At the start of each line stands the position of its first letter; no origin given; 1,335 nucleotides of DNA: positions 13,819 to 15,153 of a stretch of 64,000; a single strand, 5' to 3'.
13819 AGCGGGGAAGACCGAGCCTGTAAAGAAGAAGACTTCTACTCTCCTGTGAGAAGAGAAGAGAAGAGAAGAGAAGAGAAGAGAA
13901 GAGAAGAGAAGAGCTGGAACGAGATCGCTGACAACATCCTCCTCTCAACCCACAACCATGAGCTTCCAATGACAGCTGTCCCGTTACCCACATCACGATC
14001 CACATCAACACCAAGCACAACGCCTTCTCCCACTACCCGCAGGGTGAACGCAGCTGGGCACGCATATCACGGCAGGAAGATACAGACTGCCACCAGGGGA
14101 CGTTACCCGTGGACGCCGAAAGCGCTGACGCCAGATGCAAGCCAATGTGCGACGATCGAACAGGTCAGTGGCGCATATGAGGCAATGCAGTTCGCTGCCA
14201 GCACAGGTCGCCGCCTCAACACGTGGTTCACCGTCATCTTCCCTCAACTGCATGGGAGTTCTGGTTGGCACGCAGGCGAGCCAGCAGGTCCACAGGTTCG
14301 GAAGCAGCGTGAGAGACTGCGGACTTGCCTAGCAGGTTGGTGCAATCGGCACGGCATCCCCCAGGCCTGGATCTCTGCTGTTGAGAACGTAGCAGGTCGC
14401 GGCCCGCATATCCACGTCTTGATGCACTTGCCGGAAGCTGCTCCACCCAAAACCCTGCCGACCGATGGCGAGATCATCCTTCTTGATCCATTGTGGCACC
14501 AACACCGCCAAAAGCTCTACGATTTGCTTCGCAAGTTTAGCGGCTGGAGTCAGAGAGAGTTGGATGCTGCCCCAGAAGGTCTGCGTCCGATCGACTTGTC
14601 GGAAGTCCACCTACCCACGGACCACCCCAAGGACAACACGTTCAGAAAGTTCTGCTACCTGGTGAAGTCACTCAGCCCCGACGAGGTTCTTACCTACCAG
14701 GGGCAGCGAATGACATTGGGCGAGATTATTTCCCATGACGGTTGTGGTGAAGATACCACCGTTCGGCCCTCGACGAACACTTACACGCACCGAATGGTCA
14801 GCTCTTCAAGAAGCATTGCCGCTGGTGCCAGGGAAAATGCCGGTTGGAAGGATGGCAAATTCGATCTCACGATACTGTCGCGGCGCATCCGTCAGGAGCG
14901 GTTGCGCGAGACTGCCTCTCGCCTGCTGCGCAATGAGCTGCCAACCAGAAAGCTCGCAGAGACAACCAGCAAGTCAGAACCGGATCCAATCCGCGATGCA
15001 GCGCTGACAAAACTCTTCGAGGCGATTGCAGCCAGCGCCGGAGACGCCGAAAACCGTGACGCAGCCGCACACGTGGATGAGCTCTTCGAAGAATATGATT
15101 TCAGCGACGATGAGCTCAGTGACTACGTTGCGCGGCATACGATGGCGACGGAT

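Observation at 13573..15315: HUH Rep-like gene carrying a perfect (GAGAA)x9 pentanucleotide tract at its 5' end: possible slipped-strand phase switch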

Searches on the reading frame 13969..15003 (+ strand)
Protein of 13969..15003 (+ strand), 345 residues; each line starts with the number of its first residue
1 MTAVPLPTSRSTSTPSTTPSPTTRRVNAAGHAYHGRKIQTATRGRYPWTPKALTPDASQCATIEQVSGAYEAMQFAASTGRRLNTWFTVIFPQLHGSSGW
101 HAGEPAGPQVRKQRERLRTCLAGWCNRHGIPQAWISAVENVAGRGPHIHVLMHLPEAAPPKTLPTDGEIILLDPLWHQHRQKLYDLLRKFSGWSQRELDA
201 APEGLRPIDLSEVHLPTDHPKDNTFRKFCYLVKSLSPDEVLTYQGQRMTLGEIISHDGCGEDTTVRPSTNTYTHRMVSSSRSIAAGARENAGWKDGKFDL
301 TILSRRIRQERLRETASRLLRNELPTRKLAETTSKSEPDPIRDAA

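Call 25: search_solved_structures(query=A2, max_evalue=10, show_alignments=2)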
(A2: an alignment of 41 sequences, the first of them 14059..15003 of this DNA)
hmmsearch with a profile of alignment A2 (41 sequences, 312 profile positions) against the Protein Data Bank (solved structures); distinct sequences matched with E-value up to 10: 2.
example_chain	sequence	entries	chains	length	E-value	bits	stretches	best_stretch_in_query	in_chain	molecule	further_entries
2efv_A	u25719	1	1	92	0.42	12.9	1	179-240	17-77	Hypothetical protein MJ0366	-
8wu7_A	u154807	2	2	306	1.2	11.4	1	54-103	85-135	Isoprenyl transferase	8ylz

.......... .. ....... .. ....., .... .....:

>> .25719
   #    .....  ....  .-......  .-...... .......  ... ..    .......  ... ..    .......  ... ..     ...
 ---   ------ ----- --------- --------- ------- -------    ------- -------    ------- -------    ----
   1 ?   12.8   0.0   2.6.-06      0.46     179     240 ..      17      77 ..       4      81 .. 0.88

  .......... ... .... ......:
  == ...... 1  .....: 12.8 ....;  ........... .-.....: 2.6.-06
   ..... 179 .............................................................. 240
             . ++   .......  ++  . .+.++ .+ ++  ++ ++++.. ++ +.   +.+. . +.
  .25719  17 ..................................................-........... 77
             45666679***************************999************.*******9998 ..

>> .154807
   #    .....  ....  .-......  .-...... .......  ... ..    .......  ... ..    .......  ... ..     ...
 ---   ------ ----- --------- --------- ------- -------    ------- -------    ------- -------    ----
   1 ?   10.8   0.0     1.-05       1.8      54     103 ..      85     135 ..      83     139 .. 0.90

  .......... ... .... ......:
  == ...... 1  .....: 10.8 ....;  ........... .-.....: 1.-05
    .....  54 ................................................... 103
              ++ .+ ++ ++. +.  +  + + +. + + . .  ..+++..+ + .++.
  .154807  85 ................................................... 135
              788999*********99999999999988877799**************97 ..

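Call 34: predict_structure(alignment_id=A2)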
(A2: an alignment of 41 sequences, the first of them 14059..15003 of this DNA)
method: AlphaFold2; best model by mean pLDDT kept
length: 315 residues; sequences in the alignment: 41
mean_pLDDT: 87.5   pTM: 0.84
mean pLDDT of the five models: 87.5, 87.2, 86.4, 84.3, 84.3
residues with pLDDT >= 90: 205; 70-90: 66; 50-70: 34; < 50: 10
segments of 3 or more residues with pLDDT < 50: 1-4, 132-136
pLDDT, mean of each block of 10 residues (from residue 1): 52 74 88 96 95 97 96 97 98 98 98 95 87 51 89 98 97 92 83 89 94 91 75 87 97 98 94 87 92 78 62 56
secondary structure, 60 per line:
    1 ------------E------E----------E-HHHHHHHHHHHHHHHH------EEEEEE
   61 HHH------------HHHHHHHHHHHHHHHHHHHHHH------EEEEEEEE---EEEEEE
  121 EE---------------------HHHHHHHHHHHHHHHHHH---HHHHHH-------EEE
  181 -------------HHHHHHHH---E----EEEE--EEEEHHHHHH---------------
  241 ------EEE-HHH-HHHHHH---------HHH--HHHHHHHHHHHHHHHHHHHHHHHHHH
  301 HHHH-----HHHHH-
elements in order: H33-48 E55-60 H76-97 E104-111 E115-122 H144-161 H165-170 E178-180 H194-201 E210-213 E216-219 H220-225 E247-249 H255-260 H275-304 H310-314

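Call 42: fold_search(model_id=the predicted structure, library=pdb)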
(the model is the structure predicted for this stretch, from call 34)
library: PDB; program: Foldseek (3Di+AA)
matches with E <= 10: 411; with E <= 0.001: 0
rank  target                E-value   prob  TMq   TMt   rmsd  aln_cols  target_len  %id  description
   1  3wrn                  1.5e-03  0.84  0.26  0.31  12.0       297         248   13  Minute virus of mice non-structural protein-1N-terminal nuclease domain reveals a unique Zn2+ coordination in the active (released 2015-01-21)
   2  4zo0_C                7.1e-03  0.85  0.20  0.30   8.2       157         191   13  X-ray Structure of AAV-2 Origin Binding Domain (released 2015-10-07)
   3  4zq9_B                1.1e-02  0.82  0.25  0.37   9.5       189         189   12  X-ray structure of AAV-2 OBD bound to AAVS1 site 3:1 (released 2015-09-23)
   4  6xb8_C                1.3e-02  0.66  0.25  0.33  11.1       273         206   12  Adeno-Associated Virus Origin Binding Domain in complex with ssDNA (released 2020-12-09)
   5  4zo0_B                1.5e-02  0.72  0.21  0.30   7.8       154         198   16  X-ray Structure of AAV-2 Origin Binding Domain (released 2015-10-07)
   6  6xb8_D                1.5e-02  0.66  0.24  0.34   9.9       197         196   14  Adeno-Associated Virus Origin Binding Domain in complex with ssDNA (released 2020-12-09)
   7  4zq9_A                1.8e-02  0.72  0.21  0.32   7.7       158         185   14  X-ray structure of AAV-2 OBD bound to AAVS1 site 3:1 (released 2015-09-23)
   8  5dcx_D                1.9e-02  0.80  0.22  0.31   7.7       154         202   14  Structural studies of AAV2 Rep68 reveal a partially structured linker and compact domain conformation (released 2015-09-23)
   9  4zq9_C                1.9e-02  0.77  0.22  0.33   7.5       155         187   15  X-ray structure of AAV-2 OBD bound to AAVS1 site 3:1 (released 2015-09-23)
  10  6xb8_B                2.1e-02  0.66  0.24  0.35   9.8       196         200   12  Adeno-Associated Virus Origin Binding Domain in complex with ssDNA (released 2020-12-09)
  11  5dcx_J                2.2e-02  0.77  0.25  0.38   9.8       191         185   13  Structural studies of AAV2 Rep68 reveal a partially structured linker and compact domain conformation (released 2015-09-23)
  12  5dcx_G                2.3e-02  0.72  0.25  0.36   9.5       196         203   13  Structural studies of AAV2 Rep68 reveal a partially structured linker and compact domain conformation (released 2015-09-23)
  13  5byg_B                2.3e-02  0.60  0.25  0.34  11.4       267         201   10  X-ray structure of AAV2 OBD-AAVS1 complex 2:1 (released 2015-09-23)
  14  7lcc_A                2.6e-02  0.91  0.22  0.06   5.1       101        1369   21  Helitron transposase bound to LTS (released 2021-08-25)
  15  1uut_A                2.6e-02  0.72  0.21  0.31   7.8       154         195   14  The Nuclease Domain of Adeno-Associated Virus Rep Complexed with the RBE' Stemloop of the Viral Inverted Terminal Repe (released 2004-02-19)
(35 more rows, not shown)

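Call 76: fold_search(model_id=the predicted structure, library=viral)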
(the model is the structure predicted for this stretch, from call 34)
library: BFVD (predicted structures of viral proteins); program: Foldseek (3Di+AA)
matches with E <= 10: 1152; with E <= 0.001: 70
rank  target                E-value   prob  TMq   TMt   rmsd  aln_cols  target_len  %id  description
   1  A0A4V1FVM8            1.0e-05  1.00  0.25  0.20  13.2       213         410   11  (no name in the UniProt tables at hand)
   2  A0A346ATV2            2.2e-05  0.99  0.23  0.25  16.3       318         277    9  (no name in the UniProt tables at hand)
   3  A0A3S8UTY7            3.0e-05  1.00  0.30  0.33  14.9       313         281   15  (no name in the UniProt tables at hand)
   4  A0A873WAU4            3.2e-05  1.00  0.32  0.25   9.8       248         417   14  (no name in the UniProt tables at hand)
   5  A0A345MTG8            3.8e-05  0.82  0.18  0.15  22.1       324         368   15  (no name in the UniProt tables at hand)
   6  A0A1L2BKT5            4.1e-05  0.93  0.19  0.20  19.2       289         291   12  (no name in the UniProt tables at hand)
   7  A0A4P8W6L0            5.2e-05  0.98  0.23  0.24  19.9       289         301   13  (no name in the UniProt tables at hand)
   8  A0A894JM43            5.9e-05  0.97  0.22  0.23  18.1       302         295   11  (no name in the UniProt tables at hand)
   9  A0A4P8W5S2            7.1e-05  1.00  0.32  0.21   9.2       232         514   12  (no name in the UniProt tables at hand)
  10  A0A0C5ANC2            7.1e-05  0.90  0.20  0.20  15.1       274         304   12  (no name in the UniProt tables at hand)
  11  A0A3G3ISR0            9.1e-05  0.93  0.22  0.20  13.6       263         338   12  (no name in the UniProt tables at hand)
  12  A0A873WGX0            9.7e-05  0.90  0.23  0.24  18.6       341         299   12  (no name in the UniProt tables at hand)
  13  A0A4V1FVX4            1.0e-04  0.77  0.16  0.16  15.3       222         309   13  (no name in the UniProt tables at hand)
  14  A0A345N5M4            1.2e-04  1.00  0.40  0.46   7.1       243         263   14  (no name in the UniProt tables at hand)
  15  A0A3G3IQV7            1.4e-04  0.85  0.20  0.21  22.2       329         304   13  (no name in the UniProt tables at hand)
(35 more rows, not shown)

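Call 83: find_related_loci(query=window:13969-15003:+, collection=metagenome_contigs, flank=3000)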
Query window:13969-15003:+ (345 aa) in metagenome_contigs; peptide patterns used: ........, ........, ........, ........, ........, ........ (x = any residue, [..] = any of these).
109 stretches matched a pattern, but none encodes a relative of the query by tblastn (E <= 1e-3).

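Call 86: search_dna_similar(query=window:14059-15003:+, collection=plasmids, mode=protein, max_evalue=0.001, max_rows=15)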
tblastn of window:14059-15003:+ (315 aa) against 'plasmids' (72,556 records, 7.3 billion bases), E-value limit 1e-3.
No match.

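Call 87: search_dna_similar(query=window:14059-15003:+, collection=phages, mode=protein, max_evalue=0.001, max_rows=15)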
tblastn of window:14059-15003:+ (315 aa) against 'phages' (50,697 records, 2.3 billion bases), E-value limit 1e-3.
No match.
